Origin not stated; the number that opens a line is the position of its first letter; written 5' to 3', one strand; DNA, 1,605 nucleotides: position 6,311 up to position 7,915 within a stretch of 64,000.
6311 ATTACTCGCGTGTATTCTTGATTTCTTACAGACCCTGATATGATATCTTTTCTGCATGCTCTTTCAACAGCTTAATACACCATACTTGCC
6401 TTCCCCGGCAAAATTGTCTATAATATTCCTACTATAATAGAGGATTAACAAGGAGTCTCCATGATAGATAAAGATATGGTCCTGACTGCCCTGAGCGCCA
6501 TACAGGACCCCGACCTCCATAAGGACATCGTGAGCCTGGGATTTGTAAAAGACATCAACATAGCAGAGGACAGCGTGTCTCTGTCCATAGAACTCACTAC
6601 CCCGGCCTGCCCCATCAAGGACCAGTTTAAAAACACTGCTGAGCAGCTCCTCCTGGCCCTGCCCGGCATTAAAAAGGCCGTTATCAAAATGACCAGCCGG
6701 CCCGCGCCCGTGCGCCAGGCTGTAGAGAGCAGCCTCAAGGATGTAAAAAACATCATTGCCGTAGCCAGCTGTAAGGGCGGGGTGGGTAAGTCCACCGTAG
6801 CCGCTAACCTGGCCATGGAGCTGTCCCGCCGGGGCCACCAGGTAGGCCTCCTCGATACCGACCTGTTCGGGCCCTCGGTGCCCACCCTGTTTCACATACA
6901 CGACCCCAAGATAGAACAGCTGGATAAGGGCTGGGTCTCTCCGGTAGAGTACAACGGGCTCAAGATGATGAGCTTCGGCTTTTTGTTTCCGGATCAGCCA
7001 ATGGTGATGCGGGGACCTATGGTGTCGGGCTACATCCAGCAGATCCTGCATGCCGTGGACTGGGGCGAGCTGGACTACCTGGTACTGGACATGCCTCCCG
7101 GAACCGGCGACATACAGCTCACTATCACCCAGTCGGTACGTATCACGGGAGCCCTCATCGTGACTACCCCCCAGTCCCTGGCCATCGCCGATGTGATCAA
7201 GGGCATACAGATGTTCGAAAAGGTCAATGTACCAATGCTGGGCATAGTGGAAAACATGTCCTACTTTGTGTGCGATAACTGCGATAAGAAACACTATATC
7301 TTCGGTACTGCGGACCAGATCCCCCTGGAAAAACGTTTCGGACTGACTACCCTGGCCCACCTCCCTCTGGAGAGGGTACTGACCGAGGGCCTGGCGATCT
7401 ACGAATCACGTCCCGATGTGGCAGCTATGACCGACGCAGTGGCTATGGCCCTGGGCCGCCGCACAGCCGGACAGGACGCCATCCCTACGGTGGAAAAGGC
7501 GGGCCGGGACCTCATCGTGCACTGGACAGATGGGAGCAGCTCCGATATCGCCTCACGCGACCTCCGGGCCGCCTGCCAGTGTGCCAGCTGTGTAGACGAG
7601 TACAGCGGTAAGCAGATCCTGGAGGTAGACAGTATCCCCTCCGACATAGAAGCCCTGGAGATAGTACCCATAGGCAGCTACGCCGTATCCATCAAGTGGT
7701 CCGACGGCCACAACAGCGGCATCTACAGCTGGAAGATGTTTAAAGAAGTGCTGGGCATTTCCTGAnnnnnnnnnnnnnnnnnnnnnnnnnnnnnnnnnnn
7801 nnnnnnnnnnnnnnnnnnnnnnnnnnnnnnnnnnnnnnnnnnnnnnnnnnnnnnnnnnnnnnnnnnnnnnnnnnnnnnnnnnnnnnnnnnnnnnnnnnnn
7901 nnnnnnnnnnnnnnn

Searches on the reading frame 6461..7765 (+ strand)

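Call 70: search_protein_families(library=ncbifam, proteins=[window:6461-7765:+], max_evalue=1e-10)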
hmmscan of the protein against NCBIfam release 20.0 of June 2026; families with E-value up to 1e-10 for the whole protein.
window:6461-7765:+ (434 aa): 8 families
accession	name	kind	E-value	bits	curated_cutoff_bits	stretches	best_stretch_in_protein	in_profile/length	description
NF008669.0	PRK11670.1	equivalog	1.2e-85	287.6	348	1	4-325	14-335/369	iron-sulfur cluster carrier protein ApbC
NF041136.1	MrpORP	equivalog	6e-79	266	450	1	92-309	1-220/365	iron-sulfur cluster carrier protein MrpORP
TIGR01969.1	minD_arch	subfamily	4.9e-16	58.7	201.75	0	98-136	2-40/251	cell division ATPase MinD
TIGR02945.1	SUF_assoc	equivalog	1.8e-12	47.5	143.4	1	4-83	3-83/99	SUF system Fe-S cluster assembly protein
NF047398.1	AAA_KGGVGR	domain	1.6e-11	44.9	90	0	97-150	3-56/190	KGGVGR-motif variant AAA ATPase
TIGR01007.1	eps_fam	subfamily_domain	2.5e-11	43.5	108.05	0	84-266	6-189/204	polysaccharide biosynthesis tyrosine autokinase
NF041546.1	ParA_partition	equivalog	3.9e-11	42.9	180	0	98-134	1-37/203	ParA family partition ATPase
TIGR01968.1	minD_bact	equivalog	3.9e-11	42.8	212.9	0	97-135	2-40/261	septum site-determining protein MinD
